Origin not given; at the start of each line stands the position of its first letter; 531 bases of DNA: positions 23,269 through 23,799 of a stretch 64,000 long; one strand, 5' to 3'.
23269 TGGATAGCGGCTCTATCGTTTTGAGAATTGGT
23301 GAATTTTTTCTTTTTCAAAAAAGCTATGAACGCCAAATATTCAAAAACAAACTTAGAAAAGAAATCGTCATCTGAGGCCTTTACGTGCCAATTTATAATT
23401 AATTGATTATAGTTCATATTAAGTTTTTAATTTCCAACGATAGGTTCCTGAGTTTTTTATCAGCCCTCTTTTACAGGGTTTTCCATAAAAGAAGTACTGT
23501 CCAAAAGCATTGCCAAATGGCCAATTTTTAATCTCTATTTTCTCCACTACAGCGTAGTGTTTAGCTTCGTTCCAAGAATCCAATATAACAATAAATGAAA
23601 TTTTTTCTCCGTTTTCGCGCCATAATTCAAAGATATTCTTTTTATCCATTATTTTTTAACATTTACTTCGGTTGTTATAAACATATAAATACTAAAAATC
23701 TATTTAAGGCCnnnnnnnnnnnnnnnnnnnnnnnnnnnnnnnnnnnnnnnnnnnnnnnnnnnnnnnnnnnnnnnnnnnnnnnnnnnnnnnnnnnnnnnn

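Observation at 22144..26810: AT-rich island at the tRNA-Gln 3' end with a 5-gene HNH / ABC-ATPase / HEPN operon (candidate multi-component defense system)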

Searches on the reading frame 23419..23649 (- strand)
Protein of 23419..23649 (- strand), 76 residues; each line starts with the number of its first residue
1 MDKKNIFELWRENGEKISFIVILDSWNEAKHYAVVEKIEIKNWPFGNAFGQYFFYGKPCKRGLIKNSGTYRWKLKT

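Call 4: search_protein_families(library=pfam, proteins=[window:23419-23649:-], max_evalue=0.01)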
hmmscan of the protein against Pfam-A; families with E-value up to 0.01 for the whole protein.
window:23419-23649:- (76 aa): 0 families

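Call 5: search_protein_families(library=ncbifam, proteins=[window:23419-23649:-], max_evalue=0.01)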
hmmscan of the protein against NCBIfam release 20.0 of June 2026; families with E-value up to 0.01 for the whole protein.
window:23419-23649:- (76 aa): 0 families

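Call 6: search_protein_families(library=padloc, proteins=[window:23419-23649:-], max_evalue=0.01)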
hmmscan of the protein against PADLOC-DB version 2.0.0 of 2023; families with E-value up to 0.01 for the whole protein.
window:23419-23649:- (76 aa): 0 families

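Call 9: search_protein_families(library=pfam, proteins=[window:23419-23649:-], max_evalue=10)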
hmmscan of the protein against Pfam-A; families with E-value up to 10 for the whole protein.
window:23419-23649:- (76 aa): 1 family
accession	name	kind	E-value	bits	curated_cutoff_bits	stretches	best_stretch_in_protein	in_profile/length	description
PF08089.16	Toxin_20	-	0.11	13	25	1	56-75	14-34/39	Huwentoxin-II family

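Call 11: find_homologous_proteins(query=window:23419-23649:-, max_evalue=0.001)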
Query window:23419-23649:- (76 aa): 18 proteins with E <= 0.001 among 18 candidates.
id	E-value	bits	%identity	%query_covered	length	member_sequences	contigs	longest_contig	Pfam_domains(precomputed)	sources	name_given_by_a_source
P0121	1.2e-46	174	100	100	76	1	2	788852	-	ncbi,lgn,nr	ncbi:MAG: hypothetical protein PHT44_02380 [Candidatus Portnoybacteria bacterium]|nr:hypothetical pr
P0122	2.0e-37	144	79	99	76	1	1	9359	-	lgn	-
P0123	1.2e-36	142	77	99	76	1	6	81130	-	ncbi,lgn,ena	-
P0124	7.2e-35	136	73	99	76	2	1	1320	-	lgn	-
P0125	1.3e-34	135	74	100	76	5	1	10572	-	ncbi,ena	-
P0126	1.5e-34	135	75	99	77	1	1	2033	-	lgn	-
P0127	1.7e-34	135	75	100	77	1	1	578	-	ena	-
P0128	2.5e-34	134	77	97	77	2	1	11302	-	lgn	-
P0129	8.0e-34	133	76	97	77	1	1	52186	-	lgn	-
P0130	9.1e-34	133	75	99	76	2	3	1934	-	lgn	-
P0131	6.2e-32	127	71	100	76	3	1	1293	-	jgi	-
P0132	1.0e-30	123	69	97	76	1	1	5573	-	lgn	-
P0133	2.0e-30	122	71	97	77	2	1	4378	-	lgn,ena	-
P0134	5.1e-30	121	69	99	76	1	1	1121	-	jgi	jgi:hypothetical protein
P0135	6.8e-30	120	71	99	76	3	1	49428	-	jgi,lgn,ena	-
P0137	4.7e-26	108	68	93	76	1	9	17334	-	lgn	-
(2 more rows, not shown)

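Call 18: find_encoding_contigs(protein=P0129, flank=7000, max_places=1)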
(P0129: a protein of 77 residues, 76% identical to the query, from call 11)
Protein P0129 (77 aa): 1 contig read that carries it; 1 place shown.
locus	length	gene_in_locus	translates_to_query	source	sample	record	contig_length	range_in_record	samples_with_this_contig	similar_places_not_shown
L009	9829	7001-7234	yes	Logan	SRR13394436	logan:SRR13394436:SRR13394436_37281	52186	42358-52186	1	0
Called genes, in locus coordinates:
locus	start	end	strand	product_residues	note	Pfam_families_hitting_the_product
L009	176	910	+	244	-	-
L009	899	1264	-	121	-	-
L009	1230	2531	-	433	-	PF01555:N6_N4_Mtase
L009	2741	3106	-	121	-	-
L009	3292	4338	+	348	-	-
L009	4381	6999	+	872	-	-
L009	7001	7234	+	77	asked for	-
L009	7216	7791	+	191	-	-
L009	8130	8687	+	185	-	-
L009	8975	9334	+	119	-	-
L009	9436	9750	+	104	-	PF04471:Mrr_cat, PF01396:Zn_ribbon_Top1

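Call 19: find_encoding_contigs(protein=P0135, flank=7000, max_places=1)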
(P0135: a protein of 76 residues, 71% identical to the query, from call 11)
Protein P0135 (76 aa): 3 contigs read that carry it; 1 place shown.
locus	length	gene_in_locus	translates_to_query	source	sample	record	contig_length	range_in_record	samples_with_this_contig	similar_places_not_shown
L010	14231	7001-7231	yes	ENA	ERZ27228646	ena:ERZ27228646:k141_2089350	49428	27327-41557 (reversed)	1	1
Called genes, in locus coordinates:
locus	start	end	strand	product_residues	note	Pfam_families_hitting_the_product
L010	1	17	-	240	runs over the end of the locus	PF02481:DNA_processg_A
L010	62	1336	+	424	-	PF02403:Seryl_tRNA_N, PF00587:tRNA-synt_2b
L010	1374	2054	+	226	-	-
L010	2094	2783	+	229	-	PF04402:SIMPL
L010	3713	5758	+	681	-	PF00078:RVT_1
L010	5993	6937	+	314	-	-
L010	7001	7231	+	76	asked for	-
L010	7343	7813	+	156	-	PF00293:NUDIX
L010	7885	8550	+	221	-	PF05175:MTS, PF06325:PrmA, PF13489:Methyltransf_23 (weak), PF13847:Methyltransf_31, PF08241:Methyltransf_11 (weak), PF13649:Methyltransf_25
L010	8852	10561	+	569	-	PF00664:ABC_membrane, PF00005:ABC_tran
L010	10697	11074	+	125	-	PF01451:LMWPc (weak)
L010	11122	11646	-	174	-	-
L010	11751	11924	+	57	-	-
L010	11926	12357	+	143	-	PF00293:NUDIX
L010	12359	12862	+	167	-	-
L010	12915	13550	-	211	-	-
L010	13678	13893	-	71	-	-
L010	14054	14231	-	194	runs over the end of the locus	PF04536:TPM_phosphatase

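Call 49: search_protein_families(library=pfam, alignment_id=A3, max_evalue=0.00001)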
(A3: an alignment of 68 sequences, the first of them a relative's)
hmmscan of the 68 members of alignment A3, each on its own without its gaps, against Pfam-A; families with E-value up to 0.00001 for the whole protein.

A. member 1, L009:4381-6999:+ (872 aa): 0 families

B. families by the number of members that match (of 68 scanned): 84 families (the first 25 are shown)
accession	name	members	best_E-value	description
PF00270.35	DEAD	3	2.5e-09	DEAD/DEAH box helicase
PF00515.34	TPR_1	2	2.3e-86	Tetratricopeptide repeat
PF07719.23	TPR_2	2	3.1e-77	Tetratricopeptide repeat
PF13181.12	TPR_8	2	8.1e-69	Tetratricopeptide repeat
PF18766.7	SWI2_SNF2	2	1.3e-60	SWI2/SNF2 ATPase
PF22679.2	T1R_D3-like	2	2.2e-58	Type I restriction enzyme subunit R domain 3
PF04851.21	ResIII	2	2e-39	Type III restriction enzyme, res subunit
PF04313.20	HSDR_N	2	2.1e-36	Type I restriction enzyme R protein N terminus (HSDR_N)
PF01170.24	UPF0020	2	3.7e-13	RMKL-like, methyltransferase domain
PF13191.12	AAA_16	2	5.9e-06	AAA ATPase domain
PF00749.27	tRNA-synt_1c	1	2.8e-114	tRNA synthetases class I (E and Q), catalytic domain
PF01702.25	TGT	1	3.9e-109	Queuine tRNA-ribosyltransferase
PF13414.12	TPR_11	1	1.9e-97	TPR repeat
PF09848.15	SLFN-g3_helicase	1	2.5e-80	Schlafen group 3, DNA/RNA helicase domain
PF00152.25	tRNA-synt_2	1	2.9e-73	tRNA synthetases class II (D, K and N)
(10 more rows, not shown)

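Call 50: predict_structure(alignment_id=A2)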
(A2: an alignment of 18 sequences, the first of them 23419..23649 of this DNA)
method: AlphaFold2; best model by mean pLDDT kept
length: 76 residues; sequences in the alignment: 18
mean_pLDDT: 62.4   pTM: 0.46
mean pLDDT of the five models: 62.4, 59.3, 51.3, 50.0, 34.7
residues with pLDDT >= 90: 0; 70-90: 28; 50-70: 38; < 50: 10
segments of 3 or more residues with pLDDT < 50: 67-69, 73-76
pLDDT, mean of each block of 10 residues (from residue 1): 65 68 57 54 72 73 61 42
secondary structure, 60 per line:
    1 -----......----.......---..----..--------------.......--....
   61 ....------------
elements in order: E6-11 E16-22 E48-54 E57-64

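Call 64: find_encoding_contigs(protein=P0125, flank=7000, max_places=1)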
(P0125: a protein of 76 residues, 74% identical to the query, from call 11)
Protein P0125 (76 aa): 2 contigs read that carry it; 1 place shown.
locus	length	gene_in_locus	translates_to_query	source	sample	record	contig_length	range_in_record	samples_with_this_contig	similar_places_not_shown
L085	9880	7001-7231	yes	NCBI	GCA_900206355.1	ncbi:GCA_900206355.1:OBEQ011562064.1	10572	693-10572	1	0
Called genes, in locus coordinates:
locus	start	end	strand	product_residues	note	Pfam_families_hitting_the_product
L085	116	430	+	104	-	-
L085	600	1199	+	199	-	-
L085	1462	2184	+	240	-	-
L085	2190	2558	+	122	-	-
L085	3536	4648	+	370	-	PF20282:CTD6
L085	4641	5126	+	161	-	PF20288:MC2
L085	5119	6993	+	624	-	PF13476:AAA_23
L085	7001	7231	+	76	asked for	-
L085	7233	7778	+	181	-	-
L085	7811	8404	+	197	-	-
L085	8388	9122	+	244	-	-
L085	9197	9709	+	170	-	PF05117:DUF695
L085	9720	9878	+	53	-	?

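Call 65: find_encoding_contigs(protein=P0128, flank=7000, max_places=1)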
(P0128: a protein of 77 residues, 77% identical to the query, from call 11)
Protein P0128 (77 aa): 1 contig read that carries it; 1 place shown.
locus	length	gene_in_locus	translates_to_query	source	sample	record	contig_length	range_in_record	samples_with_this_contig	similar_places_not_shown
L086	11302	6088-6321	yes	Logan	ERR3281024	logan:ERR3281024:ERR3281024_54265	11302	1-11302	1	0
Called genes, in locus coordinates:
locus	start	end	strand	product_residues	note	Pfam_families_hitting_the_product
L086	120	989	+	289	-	PF21598:PvuRts1I-like_N, PF18491:SRA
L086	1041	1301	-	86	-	-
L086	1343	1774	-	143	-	-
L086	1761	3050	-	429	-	PF02195:ParB_N, PF01555:N6_N4_Mtase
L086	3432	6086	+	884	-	PF13304:AAA_21 (faint)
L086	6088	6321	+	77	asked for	-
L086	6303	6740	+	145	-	-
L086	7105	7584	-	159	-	PF03713:DUF305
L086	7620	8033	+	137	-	-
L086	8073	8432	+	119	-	PF03713:DUF305, PF13628:DUF4142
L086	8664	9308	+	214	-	-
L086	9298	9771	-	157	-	PF01243:PNPOx_N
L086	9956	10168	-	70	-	-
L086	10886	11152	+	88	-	-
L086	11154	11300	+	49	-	?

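Call 66: find_encoding_contigs(protein=P0137, flank=7000, max_places=2)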
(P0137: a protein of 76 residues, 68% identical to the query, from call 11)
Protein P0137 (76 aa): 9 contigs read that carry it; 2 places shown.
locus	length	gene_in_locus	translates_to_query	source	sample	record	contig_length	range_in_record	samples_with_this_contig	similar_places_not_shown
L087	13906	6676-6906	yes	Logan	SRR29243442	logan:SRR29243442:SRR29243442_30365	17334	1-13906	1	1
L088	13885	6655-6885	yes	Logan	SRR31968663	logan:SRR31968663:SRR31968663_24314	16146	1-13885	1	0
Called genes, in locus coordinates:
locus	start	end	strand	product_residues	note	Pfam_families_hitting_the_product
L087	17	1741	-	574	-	PF00239:Resolvase, PF07508:Recombinase (weak)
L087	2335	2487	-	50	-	-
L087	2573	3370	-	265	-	-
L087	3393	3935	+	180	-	-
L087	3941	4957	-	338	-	PF05656:DUF805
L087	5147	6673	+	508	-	PF12161:HsdM_N, PF02384:N6_Mtase, PF05175:MTS (faint)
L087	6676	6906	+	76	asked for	-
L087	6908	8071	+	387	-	PF01420:Methylase_S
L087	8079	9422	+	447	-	PF00078:RVT_1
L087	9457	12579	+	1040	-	PF04313:HSDR_N, PF04851:ResIII, PF18766:SWI2_SNF2, PF22679:T1R_D3-like, PF11867:T1RH-like_C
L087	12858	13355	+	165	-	-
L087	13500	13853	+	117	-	PF03013:Pyr_excise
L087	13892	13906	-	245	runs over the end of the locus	PF00106:adh_short, PF08659:KR, PF13561:adh_short_C2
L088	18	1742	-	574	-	PF00239:Resolvase, PF07508:Recombinase (weak)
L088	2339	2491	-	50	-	-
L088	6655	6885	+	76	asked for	-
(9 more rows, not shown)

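Call 67: find_encoding_contigs(protein=P0122, flank=7000, max_places=1)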
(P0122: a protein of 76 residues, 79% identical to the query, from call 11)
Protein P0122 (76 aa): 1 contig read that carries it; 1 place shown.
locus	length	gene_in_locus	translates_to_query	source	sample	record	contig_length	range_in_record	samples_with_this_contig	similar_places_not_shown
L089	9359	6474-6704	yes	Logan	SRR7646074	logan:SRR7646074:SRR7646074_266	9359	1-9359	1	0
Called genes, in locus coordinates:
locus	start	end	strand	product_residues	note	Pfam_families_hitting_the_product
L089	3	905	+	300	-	?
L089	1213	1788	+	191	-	-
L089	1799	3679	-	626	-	PF01555:N6_N4_Mtase, PF01170:UPF0020 (faint), PF02086:MethyltransfD12 (weak)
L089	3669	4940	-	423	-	PF01555:N6_N4_Mtase, PF01170:UPF0020 (faint)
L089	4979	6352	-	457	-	PF00239:Resolvase, PF07508:Recombinase, PF13408:Zn_ribbon_recom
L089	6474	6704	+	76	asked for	-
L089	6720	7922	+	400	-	-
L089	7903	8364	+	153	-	-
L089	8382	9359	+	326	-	?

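Call 69: search_protein_families(library=padloc, proteins=[L009:4381-6999:+, L086:3432-6086:+, L085:3536-4648:+, L085:4641-5126:+, L085:5119-6993:+, L089:6720-7922:+, L010:5993-6937:+], max_evalue=0.001)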
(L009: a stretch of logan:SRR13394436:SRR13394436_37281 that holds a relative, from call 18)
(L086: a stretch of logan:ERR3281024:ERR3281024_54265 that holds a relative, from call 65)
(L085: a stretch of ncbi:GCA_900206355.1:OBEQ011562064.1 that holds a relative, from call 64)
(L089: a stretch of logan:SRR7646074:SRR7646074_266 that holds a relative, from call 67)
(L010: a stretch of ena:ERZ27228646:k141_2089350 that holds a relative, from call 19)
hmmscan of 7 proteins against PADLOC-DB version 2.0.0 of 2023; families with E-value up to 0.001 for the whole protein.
L009:4381-6999:+ (872 aa): 6 families
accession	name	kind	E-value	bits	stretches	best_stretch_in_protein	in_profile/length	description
PDLC02208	Ppl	-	2.5e-27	93.4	2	421-868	474-891/894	-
PDLC03859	LmuB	-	9.1e-09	33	1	364-822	146-593/611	-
PDLC04678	PDC-M49A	-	2.6e-08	30.6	2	14-128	3-106/681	-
PDLC04164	AriA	-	2.3e-07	28.7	1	740-812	164-236/253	-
PDLC02980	AriA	-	2e-06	26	1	675-812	209-303/304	-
PDLC04140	mad8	-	0.00019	19.1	0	293-510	24-151/314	mads_8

L086:3432-6086:+ (884 aa): 7 families
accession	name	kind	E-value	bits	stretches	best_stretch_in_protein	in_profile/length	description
PDLC02208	Ppl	-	1.5e-25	87.5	2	753-880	772-891/894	-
PDLC03859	LmuB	-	6.8e-11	40.1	1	393-831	163-590/611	-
PDLC04164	AriA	-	3.6e-08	31.3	1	749-825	161-237/253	-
PDLC04678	PDC-M49A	-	2e-07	27.7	1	761-836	550-625/681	-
PDLC02980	AriA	-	2.2e-07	29.2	1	691-824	166-303/304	-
PDLC04135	mad3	-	0.00019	19.1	0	301-824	16-327/374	mads_3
PDLC04140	mad8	-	0.00054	17.6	0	311-563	31-207/314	mads_8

L085:3536-4648:+ (370 aa): 4 families
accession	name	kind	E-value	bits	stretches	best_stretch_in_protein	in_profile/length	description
PDLC03852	LmuA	-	1.8e-106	354.9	1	25-365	6-334/336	-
PDLC03857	LmuA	-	2.4e-34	117.5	1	218-364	173-323/327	-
PDLC03851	LmuA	-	2.1e-05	22.5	1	269-368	224-328/343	-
PDLC04715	PDC-M58A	-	0.0006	17.8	0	38-117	7-88/154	-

L085:4641-5126:+ (161 aa): 3 families
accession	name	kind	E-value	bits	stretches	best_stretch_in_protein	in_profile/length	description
PDLC03871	LmuC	-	2.5e-44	149.1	1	3-154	4-154/156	-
PDLC03875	LmuC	-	9e-17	59.4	1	8-147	2-142/149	-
PDLC03869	LmuC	-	0.00022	18.9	1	68-144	85-161/168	-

L085:5119-6993:+ (624 aa): 5 families
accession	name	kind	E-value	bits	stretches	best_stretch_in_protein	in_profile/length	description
PDLC03863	LmuB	-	3.6e-145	483.1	1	6-617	3-608/610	-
PDLC03867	LmuB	-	1.9e-84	282.3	1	4-615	2-599/605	-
PDLC03862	LmuB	-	1.5e-54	183.5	1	2-604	3-627/643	-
PDLC03859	LmuB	-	5.1e-41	139.6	1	6-600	3-593/611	-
PDLC03866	LmuB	-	6.1e-23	78.9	1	5-610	3-629/641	-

L089:6720-7922:+ (400 aa): 0 families

L010:5993-6937:+ (314 aa): 0 families

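Call 70: search_protein_families(library=pfam, proteins=[L009:4381-6999:+, L086:3432-6086:+, L089:6720-7922:+, L089:7903-8364:+, L010:5993-6937:+, L087:3393-3935:+, L086:6303-6740:+, L085:7811-8404:+, L085:8388-9122:+], max_evalue=0.01)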
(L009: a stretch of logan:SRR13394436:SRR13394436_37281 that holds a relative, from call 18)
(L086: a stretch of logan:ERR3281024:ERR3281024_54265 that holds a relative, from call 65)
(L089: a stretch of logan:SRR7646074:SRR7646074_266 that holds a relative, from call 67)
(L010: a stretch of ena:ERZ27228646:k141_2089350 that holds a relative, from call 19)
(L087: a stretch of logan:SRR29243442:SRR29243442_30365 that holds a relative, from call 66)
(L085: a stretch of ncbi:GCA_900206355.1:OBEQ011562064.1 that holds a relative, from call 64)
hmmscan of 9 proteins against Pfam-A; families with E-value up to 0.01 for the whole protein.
L009:4381-6999:+ (872 aa): 5 families
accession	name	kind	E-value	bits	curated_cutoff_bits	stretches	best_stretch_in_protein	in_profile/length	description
PF13304.12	AAA_21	-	6.2e-05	23.6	27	0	741-812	231-303/304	AAA domain, putative AbiEii toxin, Type IV TA system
PF02463.25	SMC_N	-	0.00045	20.1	40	0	281-313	10-42/220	RecF/RecN/SMC N terminal domain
PF13173.12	AAA_14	-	0.0015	19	27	0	297-324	4-32/129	AAA domain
PF05729.18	NACHT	-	0.0015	18.8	26.7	1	300-330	5-35/167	NACHT domain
PF13476.12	AAA_23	-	0.006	17.7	27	1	288-313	12-37/201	AAA domain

L086:3432-6086:+ (884 aa): 5 families
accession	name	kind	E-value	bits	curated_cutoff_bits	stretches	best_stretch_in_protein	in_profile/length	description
PF13304.12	AAA_21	-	1.1e-06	29.4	27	1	566-824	114-303/304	AAA domain, putative AbiEii toxin, Type IV TA system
PF01443.25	Viral_helicase1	-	0.0013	19.1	21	0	313-339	4-32/228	Viral superfamily 1 RNA helicase core domain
PF13173.12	AAA_14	-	0.0044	17.5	27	0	309-334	4-30/129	AAA domain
PF13263.12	PHP_C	-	0.0058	16.6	21.3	0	223-256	9-42/56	PHP-associated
PF02463.25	SMC_N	-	0.006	16.5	40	0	294-325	11-42/220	RecF/RecN/SMC N terminal domain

L089:6720-7922:+ (400 aa): 0 families

L089:7903-8364:+ (153 aa): 0 families

L010:5993-6937:+ (314 aa): 0 families

L087:3393-3935:+ (180 aa): 0 families

L086:6303-6740:+ (145 aa): 0 families

L085:7811-8404:+ (197 aa): 0 families

L085:8388-9122:+ (244 aa): 0 families

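Call 72: find_homologous_proteins(query=A2, max_evalue=0.01)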
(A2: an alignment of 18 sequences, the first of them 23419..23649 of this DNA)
Query A2 (18 sequences) (76 aa, profile of the alignment): 87 proteins with E <= 0.01 among 3848 candidates.
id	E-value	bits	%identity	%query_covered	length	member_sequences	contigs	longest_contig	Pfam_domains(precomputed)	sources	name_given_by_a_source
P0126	6.9e-43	162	75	99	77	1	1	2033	-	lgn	-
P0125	8.6e-43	162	74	100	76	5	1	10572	-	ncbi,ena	-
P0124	1.1e-42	162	73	99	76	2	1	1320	-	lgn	-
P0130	1.1e-42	162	75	99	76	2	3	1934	-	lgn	-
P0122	1.2e-42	162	79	99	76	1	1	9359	-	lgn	-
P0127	4.3e-42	160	75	100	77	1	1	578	-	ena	-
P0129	5.3e-42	160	76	97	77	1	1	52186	-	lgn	-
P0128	1.6e-41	158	77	97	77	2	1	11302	-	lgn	-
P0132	1.8e-41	158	69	97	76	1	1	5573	-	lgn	-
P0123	2.0e-41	158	77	99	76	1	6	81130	-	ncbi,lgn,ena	-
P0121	2.5e-41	157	100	100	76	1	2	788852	-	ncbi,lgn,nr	ncbi:MAG: hypothetical protein PHT44_02380 [Candidatus Portnoybacteria bacterium]|nr:hypothetical pr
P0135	6.1e-41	156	71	99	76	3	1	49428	-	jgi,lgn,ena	-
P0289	8.4e-41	156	69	99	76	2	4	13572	-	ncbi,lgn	-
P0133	8.5e-41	156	71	97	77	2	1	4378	-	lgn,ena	-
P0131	2.4e-40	154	71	100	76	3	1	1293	-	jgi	-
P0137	1.3e-35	139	68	93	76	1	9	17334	-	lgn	-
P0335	4.6e-19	86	41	93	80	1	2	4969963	-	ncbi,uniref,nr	ncbi:hypothetical protein ELI44_09095 [Rhizobium ruizarguesonis]|uniref:hypothetical protein n=1 Tax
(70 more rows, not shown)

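Call 73: search_protein_families(library=phrogs, proteins=[window:23419-23649:-], max_evalue=0.01)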
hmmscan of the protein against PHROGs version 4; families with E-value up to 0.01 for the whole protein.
window:23419-23649:- (76 aa): 0 families

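Call 74: find_encoding_contigs(protein=P0335, flank=8000, max_places=2)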
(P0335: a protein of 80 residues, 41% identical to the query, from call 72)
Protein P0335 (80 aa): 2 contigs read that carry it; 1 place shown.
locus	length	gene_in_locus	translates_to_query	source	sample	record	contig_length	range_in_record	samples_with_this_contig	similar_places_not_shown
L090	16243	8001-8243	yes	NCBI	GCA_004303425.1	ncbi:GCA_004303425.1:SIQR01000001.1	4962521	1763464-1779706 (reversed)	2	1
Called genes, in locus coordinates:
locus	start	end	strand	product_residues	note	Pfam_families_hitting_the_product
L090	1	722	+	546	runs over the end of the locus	PF03354:TerL_ATPase, PF20441:TerL_nuclease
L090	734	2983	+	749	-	PF20155:TMP_3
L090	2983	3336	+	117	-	PF05939:Phage_min_tail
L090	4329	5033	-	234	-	-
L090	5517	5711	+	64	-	-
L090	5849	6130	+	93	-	-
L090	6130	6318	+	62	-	-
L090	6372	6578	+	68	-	-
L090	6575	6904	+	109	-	PF10056:DUF2293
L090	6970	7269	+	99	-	PF03551:PadR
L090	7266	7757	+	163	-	-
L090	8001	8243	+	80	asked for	-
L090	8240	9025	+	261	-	PF18734:HEPN_AbiU2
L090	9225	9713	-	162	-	PF02643:DUF192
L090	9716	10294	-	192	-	PF00313:CSD, PF08206:OB_RNB (faint), PF00313:CSD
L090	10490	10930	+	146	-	PF00903:Glyoxalase, PF13669:Glyoxalase_4, PF22677:Ble-like_N (faint)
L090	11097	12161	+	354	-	PF08291:Peptidase_M15_3, PF05951:Peptidase_M15_2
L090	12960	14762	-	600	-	PF01368:DHH, PF02272:DHHA1, PF17768:RecJ_OB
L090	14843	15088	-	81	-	-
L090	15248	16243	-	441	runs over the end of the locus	PF03447:NAD_binding_3, PF00742:Homoserine_dh, PF01842:ACT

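Call 80: find_related_loci(query=A2, collection=viral_contigs, flank=6000)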
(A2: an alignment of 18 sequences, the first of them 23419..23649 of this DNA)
Query A2 (76 aa) in viral_contigs; peptide patterns used: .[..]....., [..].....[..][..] (x = any residue, [..] = any of these).
35 stretches matched a pattern, but none encodes a relative of the query by tblastn (E <= 1e-3).
